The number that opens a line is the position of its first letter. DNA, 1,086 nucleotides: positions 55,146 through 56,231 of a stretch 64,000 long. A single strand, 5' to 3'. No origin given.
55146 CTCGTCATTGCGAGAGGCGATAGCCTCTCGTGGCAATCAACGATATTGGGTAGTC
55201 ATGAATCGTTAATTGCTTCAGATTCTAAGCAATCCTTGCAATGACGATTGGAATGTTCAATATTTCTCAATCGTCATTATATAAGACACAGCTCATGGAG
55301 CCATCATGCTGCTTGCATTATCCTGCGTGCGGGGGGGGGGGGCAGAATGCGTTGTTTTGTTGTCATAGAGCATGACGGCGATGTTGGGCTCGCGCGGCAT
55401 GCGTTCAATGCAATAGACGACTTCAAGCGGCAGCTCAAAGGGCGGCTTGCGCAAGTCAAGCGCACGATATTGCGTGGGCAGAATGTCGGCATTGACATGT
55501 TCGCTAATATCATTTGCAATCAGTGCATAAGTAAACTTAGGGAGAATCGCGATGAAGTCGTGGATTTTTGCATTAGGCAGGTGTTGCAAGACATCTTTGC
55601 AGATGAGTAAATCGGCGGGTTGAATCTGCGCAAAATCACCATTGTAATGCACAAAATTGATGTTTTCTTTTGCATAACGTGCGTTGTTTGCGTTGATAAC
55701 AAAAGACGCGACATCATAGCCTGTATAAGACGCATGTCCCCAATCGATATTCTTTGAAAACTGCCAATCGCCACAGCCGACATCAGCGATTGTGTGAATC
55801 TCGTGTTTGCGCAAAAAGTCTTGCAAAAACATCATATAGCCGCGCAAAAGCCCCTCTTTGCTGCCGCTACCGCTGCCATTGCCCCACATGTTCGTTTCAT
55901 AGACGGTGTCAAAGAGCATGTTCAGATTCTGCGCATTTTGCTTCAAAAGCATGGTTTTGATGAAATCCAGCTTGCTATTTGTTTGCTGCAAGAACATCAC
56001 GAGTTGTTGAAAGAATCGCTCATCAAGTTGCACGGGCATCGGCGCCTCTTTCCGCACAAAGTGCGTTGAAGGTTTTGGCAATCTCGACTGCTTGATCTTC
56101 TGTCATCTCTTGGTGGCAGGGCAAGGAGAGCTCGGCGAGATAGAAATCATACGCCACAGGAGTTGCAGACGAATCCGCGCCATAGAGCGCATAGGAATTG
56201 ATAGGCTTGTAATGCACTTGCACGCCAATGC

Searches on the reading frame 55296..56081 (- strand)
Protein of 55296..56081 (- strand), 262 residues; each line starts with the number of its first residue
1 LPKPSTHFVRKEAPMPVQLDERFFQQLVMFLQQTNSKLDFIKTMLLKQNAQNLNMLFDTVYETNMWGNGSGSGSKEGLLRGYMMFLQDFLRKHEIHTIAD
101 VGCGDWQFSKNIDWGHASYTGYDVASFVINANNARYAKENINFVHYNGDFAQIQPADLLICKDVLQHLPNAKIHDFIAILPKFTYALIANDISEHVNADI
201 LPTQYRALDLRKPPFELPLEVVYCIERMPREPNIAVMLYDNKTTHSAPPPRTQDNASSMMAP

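Call 49: list_cluster_members(proteins=[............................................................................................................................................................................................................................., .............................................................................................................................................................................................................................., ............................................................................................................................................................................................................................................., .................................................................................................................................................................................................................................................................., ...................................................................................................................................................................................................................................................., window:55296-56081:-, window:55296-56039:-, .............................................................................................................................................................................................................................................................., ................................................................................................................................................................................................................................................])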
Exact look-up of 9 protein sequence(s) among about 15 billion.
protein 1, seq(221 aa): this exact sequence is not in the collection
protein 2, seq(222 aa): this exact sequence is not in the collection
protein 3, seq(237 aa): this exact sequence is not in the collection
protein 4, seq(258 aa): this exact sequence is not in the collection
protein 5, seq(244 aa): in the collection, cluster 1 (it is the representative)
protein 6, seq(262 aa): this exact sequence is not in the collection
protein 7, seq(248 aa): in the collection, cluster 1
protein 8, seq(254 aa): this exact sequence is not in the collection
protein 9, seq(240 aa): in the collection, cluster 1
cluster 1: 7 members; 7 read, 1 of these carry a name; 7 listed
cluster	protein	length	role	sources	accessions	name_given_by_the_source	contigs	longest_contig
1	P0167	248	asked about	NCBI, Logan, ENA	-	-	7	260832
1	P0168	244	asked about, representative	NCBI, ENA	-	-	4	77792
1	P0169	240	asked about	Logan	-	-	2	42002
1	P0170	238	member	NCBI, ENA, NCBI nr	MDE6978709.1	MAG: class I SAM-dependent methyltransferase [Helicobacter sp.] | class I SAM-dependent methyltransferase [Helicobacter sp.]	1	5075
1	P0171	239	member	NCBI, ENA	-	-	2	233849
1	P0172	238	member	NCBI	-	-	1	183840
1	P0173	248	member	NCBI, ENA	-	-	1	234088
